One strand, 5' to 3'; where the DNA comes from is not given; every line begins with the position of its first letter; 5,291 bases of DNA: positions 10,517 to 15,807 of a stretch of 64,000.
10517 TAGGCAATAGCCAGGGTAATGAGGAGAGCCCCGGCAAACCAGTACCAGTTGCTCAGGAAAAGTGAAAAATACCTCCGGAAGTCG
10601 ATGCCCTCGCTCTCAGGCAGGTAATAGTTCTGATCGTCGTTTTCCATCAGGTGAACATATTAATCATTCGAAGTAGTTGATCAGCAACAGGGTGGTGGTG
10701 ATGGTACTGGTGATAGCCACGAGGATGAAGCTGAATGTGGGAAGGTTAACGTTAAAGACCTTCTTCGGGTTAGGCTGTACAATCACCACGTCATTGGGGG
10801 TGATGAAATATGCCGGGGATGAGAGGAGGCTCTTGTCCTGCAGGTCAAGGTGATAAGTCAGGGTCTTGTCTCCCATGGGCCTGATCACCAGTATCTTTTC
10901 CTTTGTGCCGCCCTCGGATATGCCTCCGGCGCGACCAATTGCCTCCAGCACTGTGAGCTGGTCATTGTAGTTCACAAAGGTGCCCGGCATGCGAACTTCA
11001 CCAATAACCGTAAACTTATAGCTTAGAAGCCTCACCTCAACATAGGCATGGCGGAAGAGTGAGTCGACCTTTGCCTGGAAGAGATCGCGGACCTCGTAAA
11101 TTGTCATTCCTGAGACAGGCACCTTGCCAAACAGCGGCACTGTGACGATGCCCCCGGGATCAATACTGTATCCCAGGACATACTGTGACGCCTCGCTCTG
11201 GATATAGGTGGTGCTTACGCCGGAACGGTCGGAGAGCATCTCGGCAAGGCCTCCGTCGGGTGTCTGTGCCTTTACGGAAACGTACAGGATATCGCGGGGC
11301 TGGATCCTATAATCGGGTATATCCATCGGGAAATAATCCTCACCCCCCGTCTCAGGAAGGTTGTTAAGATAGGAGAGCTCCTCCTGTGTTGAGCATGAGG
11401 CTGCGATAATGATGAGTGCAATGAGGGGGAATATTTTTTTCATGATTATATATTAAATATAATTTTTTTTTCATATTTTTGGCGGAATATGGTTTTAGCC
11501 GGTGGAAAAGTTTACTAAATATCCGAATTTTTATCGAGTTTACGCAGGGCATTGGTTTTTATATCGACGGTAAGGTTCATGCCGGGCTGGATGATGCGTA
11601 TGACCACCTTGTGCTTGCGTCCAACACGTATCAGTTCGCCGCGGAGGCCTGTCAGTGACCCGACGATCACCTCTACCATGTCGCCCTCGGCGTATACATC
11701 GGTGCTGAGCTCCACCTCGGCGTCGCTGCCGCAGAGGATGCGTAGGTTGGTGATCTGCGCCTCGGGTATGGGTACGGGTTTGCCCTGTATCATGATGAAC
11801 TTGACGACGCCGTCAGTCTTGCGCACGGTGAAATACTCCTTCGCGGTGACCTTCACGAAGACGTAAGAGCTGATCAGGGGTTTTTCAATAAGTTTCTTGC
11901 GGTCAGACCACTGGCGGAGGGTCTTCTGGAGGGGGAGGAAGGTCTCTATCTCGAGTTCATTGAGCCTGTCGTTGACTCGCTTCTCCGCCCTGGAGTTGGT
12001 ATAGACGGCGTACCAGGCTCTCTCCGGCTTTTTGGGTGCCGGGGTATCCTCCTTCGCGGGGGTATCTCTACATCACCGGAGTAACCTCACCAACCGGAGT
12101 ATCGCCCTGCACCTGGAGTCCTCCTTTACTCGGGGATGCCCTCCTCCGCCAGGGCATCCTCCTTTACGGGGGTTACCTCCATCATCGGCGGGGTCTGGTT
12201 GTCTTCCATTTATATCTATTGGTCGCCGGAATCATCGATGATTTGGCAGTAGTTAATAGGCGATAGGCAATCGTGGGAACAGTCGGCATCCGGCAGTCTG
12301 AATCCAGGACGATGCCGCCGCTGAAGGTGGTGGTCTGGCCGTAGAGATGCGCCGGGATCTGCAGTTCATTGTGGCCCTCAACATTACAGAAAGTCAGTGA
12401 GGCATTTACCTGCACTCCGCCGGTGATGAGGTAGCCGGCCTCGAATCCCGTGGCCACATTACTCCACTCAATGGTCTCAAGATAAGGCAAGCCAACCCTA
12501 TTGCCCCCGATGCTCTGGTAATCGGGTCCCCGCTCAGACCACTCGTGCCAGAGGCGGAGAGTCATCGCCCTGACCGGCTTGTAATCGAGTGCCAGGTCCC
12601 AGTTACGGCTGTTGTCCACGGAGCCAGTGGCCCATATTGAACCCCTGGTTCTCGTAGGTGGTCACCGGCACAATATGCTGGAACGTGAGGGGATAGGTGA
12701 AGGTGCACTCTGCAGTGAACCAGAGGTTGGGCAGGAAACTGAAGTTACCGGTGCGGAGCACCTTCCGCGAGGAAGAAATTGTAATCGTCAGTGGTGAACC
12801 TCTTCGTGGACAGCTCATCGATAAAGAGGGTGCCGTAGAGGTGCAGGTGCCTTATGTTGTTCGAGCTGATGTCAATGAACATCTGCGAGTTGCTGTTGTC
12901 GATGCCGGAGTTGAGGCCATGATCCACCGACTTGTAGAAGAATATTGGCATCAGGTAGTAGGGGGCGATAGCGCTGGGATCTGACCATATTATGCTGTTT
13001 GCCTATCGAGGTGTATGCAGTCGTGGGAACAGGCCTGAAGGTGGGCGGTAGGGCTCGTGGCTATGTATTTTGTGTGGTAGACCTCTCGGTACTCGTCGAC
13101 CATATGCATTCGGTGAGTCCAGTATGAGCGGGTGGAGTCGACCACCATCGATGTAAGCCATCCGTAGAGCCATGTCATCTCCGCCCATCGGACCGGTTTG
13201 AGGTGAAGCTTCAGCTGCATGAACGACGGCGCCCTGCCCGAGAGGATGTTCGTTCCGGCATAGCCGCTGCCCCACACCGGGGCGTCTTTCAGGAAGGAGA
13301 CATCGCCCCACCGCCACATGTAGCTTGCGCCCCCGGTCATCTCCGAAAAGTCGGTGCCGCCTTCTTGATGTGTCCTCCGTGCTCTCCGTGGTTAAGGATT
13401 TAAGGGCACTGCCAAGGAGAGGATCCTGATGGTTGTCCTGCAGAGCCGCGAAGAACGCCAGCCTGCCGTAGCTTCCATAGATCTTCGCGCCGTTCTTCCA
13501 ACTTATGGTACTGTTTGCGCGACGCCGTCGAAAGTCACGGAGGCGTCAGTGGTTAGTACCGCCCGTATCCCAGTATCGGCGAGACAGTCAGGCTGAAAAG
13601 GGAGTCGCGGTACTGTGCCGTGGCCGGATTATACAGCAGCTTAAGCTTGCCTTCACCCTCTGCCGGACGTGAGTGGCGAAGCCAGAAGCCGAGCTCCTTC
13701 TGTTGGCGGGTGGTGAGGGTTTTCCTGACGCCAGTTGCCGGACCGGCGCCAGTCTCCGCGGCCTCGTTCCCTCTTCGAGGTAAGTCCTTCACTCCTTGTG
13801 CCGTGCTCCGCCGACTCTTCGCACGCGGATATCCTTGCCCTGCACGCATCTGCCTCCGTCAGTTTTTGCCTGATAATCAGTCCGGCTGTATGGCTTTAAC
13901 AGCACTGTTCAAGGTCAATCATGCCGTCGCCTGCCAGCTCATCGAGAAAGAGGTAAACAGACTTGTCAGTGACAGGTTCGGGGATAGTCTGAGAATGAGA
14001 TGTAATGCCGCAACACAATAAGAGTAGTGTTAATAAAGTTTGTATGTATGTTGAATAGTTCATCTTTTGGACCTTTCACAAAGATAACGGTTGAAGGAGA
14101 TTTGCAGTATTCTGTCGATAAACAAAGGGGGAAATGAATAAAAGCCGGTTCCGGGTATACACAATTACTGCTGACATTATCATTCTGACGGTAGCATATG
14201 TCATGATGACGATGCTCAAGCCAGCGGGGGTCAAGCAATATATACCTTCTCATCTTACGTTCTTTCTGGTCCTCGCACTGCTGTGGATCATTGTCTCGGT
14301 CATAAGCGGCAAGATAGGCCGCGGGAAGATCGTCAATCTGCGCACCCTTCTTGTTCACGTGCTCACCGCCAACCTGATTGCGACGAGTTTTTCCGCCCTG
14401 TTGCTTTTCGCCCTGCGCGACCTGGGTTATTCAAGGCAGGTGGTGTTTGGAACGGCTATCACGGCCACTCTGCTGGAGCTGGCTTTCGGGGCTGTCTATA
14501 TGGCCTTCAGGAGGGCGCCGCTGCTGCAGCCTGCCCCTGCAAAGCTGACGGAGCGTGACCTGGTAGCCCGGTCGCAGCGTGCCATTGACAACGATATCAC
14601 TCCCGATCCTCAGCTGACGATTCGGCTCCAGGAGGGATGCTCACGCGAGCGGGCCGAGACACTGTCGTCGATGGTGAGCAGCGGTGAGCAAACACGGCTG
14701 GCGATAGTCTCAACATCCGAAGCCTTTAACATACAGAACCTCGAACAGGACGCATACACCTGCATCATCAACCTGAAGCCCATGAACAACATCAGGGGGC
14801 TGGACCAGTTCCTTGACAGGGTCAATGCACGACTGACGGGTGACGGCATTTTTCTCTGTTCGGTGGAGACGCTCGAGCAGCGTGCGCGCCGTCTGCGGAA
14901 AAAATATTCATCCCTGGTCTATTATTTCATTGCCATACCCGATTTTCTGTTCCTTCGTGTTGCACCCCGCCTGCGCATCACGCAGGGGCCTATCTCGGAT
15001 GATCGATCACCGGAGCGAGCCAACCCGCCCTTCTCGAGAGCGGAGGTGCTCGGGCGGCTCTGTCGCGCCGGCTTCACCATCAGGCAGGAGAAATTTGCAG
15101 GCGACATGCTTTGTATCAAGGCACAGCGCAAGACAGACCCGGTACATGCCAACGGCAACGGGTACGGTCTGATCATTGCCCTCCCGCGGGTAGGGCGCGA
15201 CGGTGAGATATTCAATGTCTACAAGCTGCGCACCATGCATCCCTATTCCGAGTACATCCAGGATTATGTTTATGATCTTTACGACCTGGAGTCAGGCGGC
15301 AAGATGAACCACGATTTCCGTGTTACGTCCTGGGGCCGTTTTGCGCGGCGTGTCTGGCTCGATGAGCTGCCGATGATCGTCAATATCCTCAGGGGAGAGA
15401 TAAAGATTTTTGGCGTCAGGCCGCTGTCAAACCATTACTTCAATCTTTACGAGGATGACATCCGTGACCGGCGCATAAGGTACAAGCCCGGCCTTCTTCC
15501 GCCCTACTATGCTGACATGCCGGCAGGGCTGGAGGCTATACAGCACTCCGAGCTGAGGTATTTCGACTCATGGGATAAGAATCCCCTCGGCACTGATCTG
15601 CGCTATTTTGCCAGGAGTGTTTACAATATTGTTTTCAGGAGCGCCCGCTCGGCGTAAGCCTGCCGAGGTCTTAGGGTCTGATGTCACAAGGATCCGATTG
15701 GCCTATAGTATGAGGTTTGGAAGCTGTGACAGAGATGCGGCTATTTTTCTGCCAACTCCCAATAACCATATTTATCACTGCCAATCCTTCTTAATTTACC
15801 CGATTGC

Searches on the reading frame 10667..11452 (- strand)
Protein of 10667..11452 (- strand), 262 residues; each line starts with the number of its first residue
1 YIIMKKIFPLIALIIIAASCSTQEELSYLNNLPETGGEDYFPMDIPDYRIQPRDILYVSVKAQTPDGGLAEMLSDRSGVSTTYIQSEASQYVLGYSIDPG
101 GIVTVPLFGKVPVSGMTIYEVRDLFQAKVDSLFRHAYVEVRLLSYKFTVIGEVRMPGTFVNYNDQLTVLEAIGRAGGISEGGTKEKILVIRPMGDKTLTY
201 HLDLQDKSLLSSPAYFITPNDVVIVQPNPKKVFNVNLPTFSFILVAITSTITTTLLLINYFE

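Call 43: search_protein_families(library=pfam, proteins=[window:10667-11452:-], max_evalue=0.01)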
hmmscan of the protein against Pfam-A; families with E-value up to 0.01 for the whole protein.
window:10667-11452:- (262 aa): 3 families
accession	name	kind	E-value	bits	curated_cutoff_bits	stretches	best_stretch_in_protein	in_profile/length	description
PF02563.21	Poly_export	-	3.5e-13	50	28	1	46-142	5-76/77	Polysaccharide biosynthesis/export protein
PF22461.2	SLBB_2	-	2.9e-10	40.6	27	1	146-225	2-79/79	SLBB domain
PF10531.15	SLBB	-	3.1e-06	27.3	27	1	146-192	1-46/55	SLBB domain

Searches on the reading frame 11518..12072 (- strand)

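Call 43: search_protein_families(library=pfam, proteins=[window:11518-12072:-], max_evalue=0.01)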
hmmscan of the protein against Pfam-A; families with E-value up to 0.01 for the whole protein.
window:11518-12072:- (185 aa): 2 families
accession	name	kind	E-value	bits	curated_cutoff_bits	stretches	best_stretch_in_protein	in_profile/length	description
PF02357.24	NusG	-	1.8e-21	76.9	22.2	1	19-111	2-93/93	Transcription termination factor nusG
PF23284.2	KOW2_Spt5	-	1.6e-06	28.3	28.9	1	130-178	2-49/50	Transcription elongation factor SPT5, second KOW domain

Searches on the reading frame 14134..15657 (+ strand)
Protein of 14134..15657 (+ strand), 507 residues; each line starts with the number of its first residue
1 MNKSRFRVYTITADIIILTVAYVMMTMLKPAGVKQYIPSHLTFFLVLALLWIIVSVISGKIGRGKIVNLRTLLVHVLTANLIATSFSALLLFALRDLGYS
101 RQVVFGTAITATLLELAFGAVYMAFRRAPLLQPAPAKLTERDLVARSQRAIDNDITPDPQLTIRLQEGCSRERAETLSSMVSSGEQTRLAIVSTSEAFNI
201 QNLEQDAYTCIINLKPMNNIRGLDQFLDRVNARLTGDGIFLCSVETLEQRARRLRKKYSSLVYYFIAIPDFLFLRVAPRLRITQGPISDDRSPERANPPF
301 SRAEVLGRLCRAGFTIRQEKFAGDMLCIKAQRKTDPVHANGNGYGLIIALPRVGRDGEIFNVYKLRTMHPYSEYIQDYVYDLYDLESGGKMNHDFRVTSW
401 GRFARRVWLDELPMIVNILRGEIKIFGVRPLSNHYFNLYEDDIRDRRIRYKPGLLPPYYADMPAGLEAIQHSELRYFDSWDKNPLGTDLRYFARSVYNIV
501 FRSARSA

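Call 14: find_encoding_contigs(protein=window:14134-15657:+, flank=10000, max_places=4)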
Protein window:14134-15657:+ (507 aa): no gene with exactly this product is on record in the collection.
